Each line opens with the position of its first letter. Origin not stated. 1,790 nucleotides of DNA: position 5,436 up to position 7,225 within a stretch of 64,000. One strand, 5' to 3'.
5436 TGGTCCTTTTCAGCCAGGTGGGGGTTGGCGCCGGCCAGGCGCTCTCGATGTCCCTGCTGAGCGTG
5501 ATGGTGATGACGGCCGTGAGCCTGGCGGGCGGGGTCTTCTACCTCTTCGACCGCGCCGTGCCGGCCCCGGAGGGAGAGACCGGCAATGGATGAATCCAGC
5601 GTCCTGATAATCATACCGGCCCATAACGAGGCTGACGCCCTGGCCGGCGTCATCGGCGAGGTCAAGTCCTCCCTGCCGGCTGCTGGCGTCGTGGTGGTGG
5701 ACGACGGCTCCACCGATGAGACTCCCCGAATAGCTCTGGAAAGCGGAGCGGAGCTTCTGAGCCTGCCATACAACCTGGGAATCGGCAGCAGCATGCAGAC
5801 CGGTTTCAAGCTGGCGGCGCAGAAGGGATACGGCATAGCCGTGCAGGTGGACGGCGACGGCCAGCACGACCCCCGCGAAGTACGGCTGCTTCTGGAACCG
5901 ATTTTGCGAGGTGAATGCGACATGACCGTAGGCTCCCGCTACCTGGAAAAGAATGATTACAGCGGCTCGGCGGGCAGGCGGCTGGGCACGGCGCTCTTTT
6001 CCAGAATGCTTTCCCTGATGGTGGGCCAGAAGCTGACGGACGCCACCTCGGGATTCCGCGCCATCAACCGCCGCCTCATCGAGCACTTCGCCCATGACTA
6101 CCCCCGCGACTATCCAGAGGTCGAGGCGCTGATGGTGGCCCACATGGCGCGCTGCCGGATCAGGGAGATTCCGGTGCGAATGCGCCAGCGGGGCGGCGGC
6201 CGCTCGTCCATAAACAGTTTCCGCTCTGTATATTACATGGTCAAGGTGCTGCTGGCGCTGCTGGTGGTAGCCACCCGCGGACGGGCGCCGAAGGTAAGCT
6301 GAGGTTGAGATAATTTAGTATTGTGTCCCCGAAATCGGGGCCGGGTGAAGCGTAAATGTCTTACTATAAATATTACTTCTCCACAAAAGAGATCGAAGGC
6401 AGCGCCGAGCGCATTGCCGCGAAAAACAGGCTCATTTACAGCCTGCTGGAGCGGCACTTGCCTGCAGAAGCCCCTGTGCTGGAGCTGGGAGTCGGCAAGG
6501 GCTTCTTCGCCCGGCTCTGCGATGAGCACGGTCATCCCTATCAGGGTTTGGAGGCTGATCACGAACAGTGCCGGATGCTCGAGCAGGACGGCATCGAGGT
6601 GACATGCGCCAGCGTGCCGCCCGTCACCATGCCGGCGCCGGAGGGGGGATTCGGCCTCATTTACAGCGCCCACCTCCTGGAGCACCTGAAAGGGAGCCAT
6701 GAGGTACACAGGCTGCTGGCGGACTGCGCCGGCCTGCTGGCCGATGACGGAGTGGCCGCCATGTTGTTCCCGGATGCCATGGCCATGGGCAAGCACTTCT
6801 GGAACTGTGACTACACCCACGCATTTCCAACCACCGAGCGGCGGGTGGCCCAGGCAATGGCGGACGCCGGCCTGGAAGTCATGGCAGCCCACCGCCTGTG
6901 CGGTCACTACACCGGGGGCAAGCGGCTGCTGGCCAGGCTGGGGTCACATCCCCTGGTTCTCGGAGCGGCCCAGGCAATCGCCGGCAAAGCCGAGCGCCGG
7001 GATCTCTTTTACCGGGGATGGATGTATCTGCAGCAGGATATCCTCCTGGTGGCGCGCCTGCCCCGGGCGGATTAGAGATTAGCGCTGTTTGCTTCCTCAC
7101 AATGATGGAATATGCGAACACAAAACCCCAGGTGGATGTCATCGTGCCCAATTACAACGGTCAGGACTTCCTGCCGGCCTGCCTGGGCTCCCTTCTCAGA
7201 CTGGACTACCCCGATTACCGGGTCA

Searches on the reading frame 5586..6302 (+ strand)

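Call 24: search_protein_families(library=pfam, proteins=[window:5586-6302:+], max_evalue=0.00001)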
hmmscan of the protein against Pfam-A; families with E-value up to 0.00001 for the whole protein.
window:5586-6302:+ (238 aa): 1 family
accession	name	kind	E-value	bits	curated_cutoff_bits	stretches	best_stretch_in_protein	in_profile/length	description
PF00535.33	Glycos_transf_2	-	1.5e-22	80.7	23.3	1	8-167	2-166/168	Glycosyl transferase family 2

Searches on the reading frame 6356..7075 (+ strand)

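Call 24: search_protein_families(library=pfam, proteins=[window:6356-7075:+], max_evalue=0.00001)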
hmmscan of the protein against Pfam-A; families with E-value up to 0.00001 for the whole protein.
window:6356-7075:+ (239 aa): 3 families
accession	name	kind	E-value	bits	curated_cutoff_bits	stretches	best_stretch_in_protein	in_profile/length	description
PF13489.12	Methyltransf_23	-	6e-12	46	27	1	29-176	15-162/164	Methyltransferase domain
PF08241.18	Methyltransf_11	-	4.5e-08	34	21.2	1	42-135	1-94/95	Methyltransferase domain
PF13649.12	Methyltransf_25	-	8.1e-06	26.9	27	0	41-132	1-97/97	Methyltransferase domain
